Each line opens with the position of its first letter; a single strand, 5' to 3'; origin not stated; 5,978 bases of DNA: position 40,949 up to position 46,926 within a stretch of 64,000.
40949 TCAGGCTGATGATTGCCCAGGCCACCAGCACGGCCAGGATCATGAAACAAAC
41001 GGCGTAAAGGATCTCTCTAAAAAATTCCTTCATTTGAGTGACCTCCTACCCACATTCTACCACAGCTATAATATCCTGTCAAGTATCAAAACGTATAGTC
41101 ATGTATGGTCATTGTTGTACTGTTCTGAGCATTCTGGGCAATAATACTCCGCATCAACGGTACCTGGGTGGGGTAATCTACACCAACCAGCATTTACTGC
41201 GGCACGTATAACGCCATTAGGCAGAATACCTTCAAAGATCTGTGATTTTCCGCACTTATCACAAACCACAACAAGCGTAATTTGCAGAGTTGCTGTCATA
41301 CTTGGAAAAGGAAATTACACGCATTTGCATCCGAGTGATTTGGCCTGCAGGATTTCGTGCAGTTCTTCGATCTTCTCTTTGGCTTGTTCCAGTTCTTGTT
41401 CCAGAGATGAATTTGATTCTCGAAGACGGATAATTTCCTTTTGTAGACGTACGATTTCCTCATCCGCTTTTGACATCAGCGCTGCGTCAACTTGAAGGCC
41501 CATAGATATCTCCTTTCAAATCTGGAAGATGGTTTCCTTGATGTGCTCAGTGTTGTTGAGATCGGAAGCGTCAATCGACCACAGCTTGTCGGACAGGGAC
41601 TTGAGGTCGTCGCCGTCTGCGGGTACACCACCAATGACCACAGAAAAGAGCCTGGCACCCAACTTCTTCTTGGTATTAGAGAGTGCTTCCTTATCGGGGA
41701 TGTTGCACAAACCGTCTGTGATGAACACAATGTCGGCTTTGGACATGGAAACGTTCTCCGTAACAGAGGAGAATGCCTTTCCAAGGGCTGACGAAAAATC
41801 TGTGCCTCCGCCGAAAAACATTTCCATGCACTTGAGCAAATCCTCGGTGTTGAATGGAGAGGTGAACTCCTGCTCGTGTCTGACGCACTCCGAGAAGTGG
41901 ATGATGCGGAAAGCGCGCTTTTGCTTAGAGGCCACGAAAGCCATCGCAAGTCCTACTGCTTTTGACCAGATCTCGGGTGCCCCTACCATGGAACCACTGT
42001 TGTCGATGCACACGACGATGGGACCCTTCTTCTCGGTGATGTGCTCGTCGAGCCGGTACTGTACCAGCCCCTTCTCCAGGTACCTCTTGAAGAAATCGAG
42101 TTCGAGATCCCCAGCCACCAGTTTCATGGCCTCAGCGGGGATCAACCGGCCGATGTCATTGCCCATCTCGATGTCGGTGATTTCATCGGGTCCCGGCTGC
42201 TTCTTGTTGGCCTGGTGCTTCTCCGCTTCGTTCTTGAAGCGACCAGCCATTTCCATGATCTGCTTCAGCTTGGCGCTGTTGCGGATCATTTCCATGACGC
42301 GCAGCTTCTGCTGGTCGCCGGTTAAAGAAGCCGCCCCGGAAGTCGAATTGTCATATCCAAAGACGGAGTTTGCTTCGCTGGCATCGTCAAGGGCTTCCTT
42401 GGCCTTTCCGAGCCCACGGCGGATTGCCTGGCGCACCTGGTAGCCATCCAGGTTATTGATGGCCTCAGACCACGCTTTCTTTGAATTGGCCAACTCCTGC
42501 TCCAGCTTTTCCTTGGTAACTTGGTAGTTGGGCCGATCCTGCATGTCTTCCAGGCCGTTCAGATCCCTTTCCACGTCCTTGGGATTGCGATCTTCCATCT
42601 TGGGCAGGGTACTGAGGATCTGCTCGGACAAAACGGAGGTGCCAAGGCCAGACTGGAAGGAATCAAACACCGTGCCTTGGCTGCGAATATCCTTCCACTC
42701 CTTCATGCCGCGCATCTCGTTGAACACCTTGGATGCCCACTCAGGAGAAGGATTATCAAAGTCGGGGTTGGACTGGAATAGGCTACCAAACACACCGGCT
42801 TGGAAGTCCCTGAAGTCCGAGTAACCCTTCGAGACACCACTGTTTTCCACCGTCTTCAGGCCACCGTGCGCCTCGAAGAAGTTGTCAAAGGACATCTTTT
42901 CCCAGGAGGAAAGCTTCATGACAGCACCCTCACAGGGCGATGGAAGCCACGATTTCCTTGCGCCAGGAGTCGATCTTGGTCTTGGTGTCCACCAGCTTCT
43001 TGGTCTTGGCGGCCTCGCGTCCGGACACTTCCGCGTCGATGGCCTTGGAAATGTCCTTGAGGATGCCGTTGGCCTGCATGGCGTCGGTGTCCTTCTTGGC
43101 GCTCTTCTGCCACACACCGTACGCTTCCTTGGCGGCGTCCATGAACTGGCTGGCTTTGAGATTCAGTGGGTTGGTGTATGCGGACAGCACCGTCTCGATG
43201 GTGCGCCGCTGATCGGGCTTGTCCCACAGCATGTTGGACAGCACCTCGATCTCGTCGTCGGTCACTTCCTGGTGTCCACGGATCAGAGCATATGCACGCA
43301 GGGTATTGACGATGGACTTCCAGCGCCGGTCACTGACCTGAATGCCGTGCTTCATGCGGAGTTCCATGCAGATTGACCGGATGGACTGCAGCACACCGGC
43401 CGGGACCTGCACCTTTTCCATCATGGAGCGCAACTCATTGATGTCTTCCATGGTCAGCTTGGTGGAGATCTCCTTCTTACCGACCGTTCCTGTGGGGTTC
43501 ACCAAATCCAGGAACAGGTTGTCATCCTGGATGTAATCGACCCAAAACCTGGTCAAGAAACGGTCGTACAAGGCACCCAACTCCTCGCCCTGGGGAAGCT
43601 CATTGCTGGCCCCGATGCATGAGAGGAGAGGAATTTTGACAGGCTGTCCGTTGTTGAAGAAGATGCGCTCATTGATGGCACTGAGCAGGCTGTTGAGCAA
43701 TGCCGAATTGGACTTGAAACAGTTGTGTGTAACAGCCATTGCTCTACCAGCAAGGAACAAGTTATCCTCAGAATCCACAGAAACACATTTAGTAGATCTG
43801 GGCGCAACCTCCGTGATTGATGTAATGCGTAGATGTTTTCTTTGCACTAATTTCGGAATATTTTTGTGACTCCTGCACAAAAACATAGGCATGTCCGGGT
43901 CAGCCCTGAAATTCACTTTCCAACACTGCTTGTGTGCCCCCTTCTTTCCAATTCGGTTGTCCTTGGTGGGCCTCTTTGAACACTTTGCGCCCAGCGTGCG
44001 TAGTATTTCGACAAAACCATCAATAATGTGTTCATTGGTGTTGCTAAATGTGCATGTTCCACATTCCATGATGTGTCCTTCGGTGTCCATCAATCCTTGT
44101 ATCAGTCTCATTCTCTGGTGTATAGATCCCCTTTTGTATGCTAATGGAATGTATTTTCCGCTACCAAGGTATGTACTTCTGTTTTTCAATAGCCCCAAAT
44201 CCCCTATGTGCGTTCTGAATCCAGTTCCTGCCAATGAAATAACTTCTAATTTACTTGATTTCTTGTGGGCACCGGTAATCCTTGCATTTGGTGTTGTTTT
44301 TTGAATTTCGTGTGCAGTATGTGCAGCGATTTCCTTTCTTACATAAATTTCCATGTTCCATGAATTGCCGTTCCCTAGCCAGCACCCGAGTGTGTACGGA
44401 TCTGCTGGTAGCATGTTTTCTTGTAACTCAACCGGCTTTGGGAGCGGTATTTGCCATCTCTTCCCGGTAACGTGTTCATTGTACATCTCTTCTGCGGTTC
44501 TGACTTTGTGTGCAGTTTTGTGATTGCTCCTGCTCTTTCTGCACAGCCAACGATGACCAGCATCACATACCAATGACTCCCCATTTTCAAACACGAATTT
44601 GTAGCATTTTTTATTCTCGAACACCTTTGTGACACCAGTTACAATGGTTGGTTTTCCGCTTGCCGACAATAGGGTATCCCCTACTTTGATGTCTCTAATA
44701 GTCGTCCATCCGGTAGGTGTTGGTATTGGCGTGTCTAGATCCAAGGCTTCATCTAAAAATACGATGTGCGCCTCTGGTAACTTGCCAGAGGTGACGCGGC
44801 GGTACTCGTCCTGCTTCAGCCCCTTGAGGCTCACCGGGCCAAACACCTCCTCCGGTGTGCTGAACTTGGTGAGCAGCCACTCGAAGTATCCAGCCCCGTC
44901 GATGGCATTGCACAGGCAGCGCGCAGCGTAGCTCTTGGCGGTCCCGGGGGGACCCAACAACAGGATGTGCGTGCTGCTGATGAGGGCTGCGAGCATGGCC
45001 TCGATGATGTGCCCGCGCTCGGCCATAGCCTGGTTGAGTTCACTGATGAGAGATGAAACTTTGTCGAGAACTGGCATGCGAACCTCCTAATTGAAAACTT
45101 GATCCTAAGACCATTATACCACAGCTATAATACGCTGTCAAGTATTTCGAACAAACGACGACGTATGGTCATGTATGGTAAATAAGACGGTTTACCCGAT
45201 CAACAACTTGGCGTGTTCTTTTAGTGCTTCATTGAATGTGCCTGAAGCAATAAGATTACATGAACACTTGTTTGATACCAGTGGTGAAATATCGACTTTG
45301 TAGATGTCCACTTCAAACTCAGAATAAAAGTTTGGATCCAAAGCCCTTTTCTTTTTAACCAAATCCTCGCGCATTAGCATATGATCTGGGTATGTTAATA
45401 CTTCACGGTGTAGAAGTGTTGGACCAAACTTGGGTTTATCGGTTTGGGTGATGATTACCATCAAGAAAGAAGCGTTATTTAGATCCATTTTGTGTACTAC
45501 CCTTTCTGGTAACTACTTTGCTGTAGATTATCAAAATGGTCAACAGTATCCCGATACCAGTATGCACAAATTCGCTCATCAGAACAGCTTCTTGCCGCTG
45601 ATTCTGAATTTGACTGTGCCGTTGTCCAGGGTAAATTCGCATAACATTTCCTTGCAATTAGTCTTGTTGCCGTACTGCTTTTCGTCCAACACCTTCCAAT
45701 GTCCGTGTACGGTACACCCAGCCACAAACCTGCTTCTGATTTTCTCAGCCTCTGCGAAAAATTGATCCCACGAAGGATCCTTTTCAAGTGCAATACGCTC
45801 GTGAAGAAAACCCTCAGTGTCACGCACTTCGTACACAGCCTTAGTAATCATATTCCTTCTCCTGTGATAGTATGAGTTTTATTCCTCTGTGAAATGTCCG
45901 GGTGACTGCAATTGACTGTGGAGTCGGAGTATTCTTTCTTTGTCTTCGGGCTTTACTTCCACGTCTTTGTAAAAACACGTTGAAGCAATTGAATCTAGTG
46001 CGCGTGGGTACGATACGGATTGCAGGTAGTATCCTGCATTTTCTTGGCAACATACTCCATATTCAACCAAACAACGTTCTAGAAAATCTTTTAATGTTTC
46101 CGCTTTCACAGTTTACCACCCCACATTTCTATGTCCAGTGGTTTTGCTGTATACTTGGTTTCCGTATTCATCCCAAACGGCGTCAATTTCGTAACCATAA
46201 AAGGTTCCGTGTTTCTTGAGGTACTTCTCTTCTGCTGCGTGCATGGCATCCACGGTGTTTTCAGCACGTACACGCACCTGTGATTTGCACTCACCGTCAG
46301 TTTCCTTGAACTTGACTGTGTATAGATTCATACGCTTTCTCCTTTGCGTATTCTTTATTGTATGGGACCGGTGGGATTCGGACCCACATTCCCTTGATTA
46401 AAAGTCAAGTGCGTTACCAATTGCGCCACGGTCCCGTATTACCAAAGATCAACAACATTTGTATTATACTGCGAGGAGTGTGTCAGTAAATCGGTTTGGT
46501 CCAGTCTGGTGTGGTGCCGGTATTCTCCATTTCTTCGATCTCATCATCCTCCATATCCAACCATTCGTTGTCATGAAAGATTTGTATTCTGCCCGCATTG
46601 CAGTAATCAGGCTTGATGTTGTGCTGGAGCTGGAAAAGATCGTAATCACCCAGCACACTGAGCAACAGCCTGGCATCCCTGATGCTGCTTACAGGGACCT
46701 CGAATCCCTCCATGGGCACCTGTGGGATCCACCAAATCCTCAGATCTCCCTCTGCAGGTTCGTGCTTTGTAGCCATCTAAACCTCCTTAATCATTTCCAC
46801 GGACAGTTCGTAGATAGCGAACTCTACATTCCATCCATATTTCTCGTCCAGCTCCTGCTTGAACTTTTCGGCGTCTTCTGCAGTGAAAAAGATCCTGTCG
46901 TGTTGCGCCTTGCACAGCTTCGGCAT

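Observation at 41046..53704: Multi-copy ~100-bp promoter cassette with perfect sigma70 consensus and operator-like ACCATAC repeats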

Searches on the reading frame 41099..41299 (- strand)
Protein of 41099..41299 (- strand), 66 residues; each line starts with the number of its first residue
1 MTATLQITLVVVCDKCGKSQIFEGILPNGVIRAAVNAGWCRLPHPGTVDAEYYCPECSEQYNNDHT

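Call 23: search_protein_families(library=phrogs, proteins=[window:41099-41299:-], max_evalue=0.01)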
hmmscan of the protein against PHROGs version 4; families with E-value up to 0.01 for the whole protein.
window:41099-41299:- (66 aa): 3 families
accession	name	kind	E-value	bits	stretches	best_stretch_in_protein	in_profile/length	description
phrog_17873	-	unknown function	7.5e-05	24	1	9-63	12-68/69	-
phrog_9007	-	unknown function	0.00026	21.8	1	8-62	5-58/65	-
phrog_9369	-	unknown function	0.0091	16.7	0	11-27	41-57/69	-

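Call 60: search_protein_families(library=pfam, proteins=[window:41099-41299:-], max_evalue=0.05)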
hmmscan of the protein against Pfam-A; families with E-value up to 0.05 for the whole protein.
window:41099-41299:- (66 aa): 3 families
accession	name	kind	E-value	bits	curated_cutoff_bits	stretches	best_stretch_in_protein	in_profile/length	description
PF13465.12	zf-H2C2_2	-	0.0053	17.5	40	0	48-62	11-25/26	Zinc-finger double domain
PF08274.17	Zn_Ribbon_YjdM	-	0.019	15.4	30.8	0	52-61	20-29/30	PhnA Zinc-Ribbon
PF07754.17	HVO_2753_ZBP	-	0.036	14.3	33.2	0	45-59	10-24/46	Small zinc finger protein HVO_2753-like, Zn-binding pocket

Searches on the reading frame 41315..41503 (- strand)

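Call 60: search_protein_families(library=pfam, proteins=[window:41315-41503:-], max_evalue=0.05)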
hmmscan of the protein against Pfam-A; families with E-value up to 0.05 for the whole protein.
window:41315-41503:- (62 aa): 20 families
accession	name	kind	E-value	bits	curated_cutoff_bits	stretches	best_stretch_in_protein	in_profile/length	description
PF06005.17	ZapB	-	0.0013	19.5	31.5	1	12-50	15-53/71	Cell division protein ZapB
PF16888.10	YwqH-like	-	0.0023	18.6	33.7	1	8-52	10-54/123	YwqH-like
PF25450.1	Rab11-FIP3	-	0.003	18.3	31.9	1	10-54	63-107/125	Rab11-FIP3-like domain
PF10473.14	CENP-F_leu_zip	-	0.004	17.7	34.5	1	15-51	66-102/140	Leucine-rich repeats of kinetochore protein Cenp-F/LEK1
PF11559.13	ADIP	-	0.0053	17.3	34.3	1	11-52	62-103/151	Afadin- and alpha -actinin-Binding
PF04977.20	DivIC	-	0.0065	16.7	28.9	1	11-46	20-58/80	Septum formation initiator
PF16043.11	DUF4795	-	0.0066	16.3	34.8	1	5-52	4-51/208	Domain of unknown function (DUF4795)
PF07926.17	TPR_MLP1_2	-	0.0071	16.8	36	1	15-53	1-39/129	TPR/MLP1/MLP2-like protein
PF07200.18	Mod_r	-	0.009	16.4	30.1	1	12-54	30-72/146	Modifier of rudimentary (Mod(r)) protein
PF08286.16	Spc24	-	0.0093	16.6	25.3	1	13-54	2-43/109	Spc24 subunit of Ndc80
PF00170.26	bZIP_1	-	0.0095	16.5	27.6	1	15-50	26-61/64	bZIP transcription factor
PF20882.2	Sos7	-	0.013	16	27.3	1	15-55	27-67/75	Kinetochore protein Sos7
PF06160.17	EzrA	-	0.013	14.2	39.6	1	8-56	108-156/557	Septation ring formation regulator, EzrA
PF13747.11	DUF4164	-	0.017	16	27.2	1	10-51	27-68/89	Domain of unknown function (DUF4164)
PF03082.19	MAGSP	-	0.022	14.8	25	1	15-55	152-192/267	Male accessory gland secretory protein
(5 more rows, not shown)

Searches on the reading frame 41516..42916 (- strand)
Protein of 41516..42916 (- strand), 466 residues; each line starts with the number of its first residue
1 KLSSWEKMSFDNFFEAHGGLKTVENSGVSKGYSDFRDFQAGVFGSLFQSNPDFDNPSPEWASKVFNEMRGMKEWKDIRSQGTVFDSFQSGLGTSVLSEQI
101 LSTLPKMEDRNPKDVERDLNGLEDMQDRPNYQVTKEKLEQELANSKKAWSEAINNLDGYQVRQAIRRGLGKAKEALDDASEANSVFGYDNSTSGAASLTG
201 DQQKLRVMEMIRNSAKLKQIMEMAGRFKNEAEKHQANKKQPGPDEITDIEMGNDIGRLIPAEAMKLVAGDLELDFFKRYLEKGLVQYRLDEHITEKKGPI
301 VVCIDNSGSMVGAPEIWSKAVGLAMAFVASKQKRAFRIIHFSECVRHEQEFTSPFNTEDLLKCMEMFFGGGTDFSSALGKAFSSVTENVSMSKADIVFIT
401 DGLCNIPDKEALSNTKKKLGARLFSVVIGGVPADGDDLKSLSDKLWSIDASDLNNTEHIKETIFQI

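Call 24: search_protein_families(library=pfam, proteins=[window:41516-42916:-], max_evalue=0.01)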
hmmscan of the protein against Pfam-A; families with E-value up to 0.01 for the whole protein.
window:41516-42916:- (466 aa): 3 families
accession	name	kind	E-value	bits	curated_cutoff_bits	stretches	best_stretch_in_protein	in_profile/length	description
PF13519.12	VWA_2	-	2.2e-12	48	27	1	300-402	1-106/107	von Willebrand factor type A domain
PF05762.20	VWA_CoxE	-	2.5e-07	30.8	26.4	1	292-412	51-169/222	VWA domain containing CoxE-like protein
PF00092.34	VWA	-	3.9e-06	27.6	23.8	1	300-441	2-150/174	von Willebrand factor type A domain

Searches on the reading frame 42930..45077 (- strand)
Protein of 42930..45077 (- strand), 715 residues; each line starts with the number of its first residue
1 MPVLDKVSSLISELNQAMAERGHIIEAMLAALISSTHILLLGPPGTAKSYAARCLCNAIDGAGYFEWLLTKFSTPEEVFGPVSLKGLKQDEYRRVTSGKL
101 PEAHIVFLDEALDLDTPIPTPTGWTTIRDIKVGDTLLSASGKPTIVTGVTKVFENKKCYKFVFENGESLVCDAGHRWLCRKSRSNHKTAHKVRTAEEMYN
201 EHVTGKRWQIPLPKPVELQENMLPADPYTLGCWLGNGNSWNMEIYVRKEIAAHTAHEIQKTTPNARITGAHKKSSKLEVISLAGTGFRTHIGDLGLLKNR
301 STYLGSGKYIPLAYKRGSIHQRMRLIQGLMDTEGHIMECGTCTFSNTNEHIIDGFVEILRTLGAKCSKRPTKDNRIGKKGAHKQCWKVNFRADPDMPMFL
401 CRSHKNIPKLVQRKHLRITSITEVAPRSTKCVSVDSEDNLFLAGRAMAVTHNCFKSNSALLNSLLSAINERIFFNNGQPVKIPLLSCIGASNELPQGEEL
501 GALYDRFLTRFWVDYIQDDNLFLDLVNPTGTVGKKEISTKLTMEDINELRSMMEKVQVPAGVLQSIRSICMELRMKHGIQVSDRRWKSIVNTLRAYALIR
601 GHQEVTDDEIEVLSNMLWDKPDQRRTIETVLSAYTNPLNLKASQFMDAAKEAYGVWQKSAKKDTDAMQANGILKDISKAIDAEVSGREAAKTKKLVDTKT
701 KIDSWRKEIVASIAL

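Call 24: search_protein_families(library=pfam, proteins=[window:42930-45077:-], max_evalue=0.01)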
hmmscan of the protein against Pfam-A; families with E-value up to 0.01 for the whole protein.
window:42930-45077:- (715 aa): 6 families
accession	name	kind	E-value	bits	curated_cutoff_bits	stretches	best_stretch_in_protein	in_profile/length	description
PF20030.5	bpMoxR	-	2.8e-51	174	27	2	6-116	2-111/205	MoxR domain in the MoxR-vWA-beta-propeller ternary systems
PF07728.20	AAA_5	-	2.4e-17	63.7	22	2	37-111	1-75/139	AAA domain (dynein-related subfamily)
PF17868.7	AAA_lid_8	-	4.9e-16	58.7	22.8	1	562-630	2-71/72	AAA lid domain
PF05204.19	Hom_end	-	0.00099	19.6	21.1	1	318-391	10-85/110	Homing endonuclease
PF00004.35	AAA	-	0.0026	18.7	21.2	1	38-111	1-66/131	ATPase family associated with various cellular activities (AAA)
PF13191.12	AAA_16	-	0.0034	18.3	32.6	0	35-72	24-60/167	AAA ATPase domain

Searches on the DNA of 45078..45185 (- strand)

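Call 72: search_dna_similar(query=window:45078-45185:-, collection=phages, mode=distant, max_evalue=1, max_rows=10)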
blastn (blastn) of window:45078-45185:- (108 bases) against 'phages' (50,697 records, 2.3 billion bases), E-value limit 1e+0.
Records with a match: 17; places in all: 19; records where one place covers at least 80% of the query: 0.
Best place of each record, by identity: 90-95% 1; 80-90% 16.
By first word of the organism name: Pseudomonas 16; Dickeya 1.
By host as written in the record: Pseudomonas aeruginosa 5; Pseudomonas aeruginosa PAO1 4; - 2; Pseudomonas aeruginosa strain MRSN8130 1; Pseudomonas sp. 1; Pseudomonas aeruginosa DSM 19880 1; Pseudomonas aeruginosa ATCC 27853 1; Pseudomonas aeruginosa B-I-1 (multidrug-resistant) 1; and 1 more.
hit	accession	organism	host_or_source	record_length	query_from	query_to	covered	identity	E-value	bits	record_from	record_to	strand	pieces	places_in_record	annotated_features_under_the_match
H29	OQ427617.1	Pseudomonas phage HZ2201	Pseudomonas aeruginosa PAO1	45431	39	73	32%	85.7%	8e-2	42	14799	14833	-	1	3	none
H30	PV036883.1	Pseudomonas phage WRAIR_EPa87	Pseudomonas aeruginosa strain MRSN8130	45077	42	73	30%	87.5%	8e-2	41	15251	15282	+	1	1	none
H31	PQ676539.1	Pseudomonas phage JD05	Pseudomonas aeruginosa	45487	42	73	30%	87.5%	8e-2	41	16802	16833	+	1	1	none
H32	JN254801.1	Pseudomonas phage MR299-2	Pseudomonas aeruginosa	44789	42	73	30%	87.5%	8e-2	41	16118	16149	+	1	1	none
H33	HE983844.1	Pseudomonas phage vB_PaeP_C1-14_Or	Pseudomonas aeruginosa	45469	42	73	30%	87.5%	8e-2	41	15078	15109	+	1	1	none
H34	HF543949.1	Pseudomonas phage vB_PaeP_p2-10_Or1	Pseudomonas aeruginosa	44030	42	73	30%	87.5%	8e-2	41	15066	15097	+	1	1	none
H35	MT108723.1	Pseudomonas phage Epa1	Pseudomonas sp.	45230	42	73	30%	87.5%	8e-2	41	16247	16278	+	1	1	none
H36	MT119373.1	Pseudomonas phage otherone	Pseudomonas aeruginosa PAO1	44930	42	73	30%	87.5%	8e-2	41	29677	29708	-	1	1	none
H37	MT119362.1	Pseudomonas phage clash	Pseudomonas aeruginosa PAO1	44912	42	73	30%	87.5%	8e-2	41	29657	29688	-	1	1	none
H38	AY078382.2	Pseudomonas phage PaP3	-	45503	42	73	30%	87.5%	8e-2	41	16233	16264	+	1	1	none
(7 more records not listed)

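Call 74: get_annotated_region(hit=H38, flank=1500)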
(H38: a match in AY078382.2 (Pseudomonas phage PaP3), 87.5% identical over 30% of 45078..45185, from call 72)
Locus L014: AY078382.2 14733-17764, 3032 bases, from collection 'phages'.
description: Pseudomonas phage PaP3, complete genome.
organism: Pseudomonas phage PaP3 (NCBI taxid 2905964)
taxonomy: Viruses; Duplodnaviria; Heunggongvirae; Uroviricota; Caudoviricetes; Bruynoghevirus; Bruynoghevirus PaP3
host: -; source: -; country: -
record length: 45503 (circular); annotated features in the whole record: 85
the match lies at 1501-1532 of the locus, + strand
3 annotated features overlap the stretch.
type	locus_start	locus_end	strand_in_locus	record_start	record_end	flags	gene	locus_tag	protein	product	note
CDS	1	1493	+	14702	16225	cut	orf18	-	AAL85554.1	ORF.18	hypothetical protein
regulatory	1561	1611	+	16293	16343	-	-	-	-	promoter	putative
CDS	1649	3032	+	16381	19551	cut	orf19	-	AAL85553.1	ORF.19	constituent protein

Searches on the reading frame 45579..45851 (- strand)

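Call 23: search_protein_families(library=phrogs, proteins=[window:45579-45851:-], max_evalue=0.01)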
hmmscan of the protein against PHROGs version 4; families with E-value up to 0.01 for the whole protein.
window:45579-45851:- (90 aa): 0 families

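Call 60: search_protein_families(library=pfam, proteins=[window:45579-45851:-], max_evalue=0.05)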
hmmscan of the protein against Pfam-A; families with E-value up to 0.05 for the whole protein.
window:45579-45851:- (90 aa): 1 family
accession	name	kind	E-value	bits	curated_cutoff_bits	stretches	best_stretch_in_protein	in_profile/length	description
PF07224.18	Chlorophyllase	-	0.02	14.2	26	1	27-72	205-248/301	Chlorophyllase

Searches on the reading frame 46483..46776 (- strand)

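Call 23: search_protein_families(library=phrogs, proteins=[window:46483-46776:-], max_evalue=0.01)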
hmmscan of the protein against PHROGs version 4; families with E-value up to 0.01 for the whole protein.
window:46483-46776:- (97 aa): 1 family
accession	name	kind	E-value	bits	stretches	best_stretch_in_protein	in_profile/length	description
phrog_1510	-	moron, auxiliary metabolic gene and host takeover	4.8e-24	85.4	1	11-92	4-81/107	superinfection exclusion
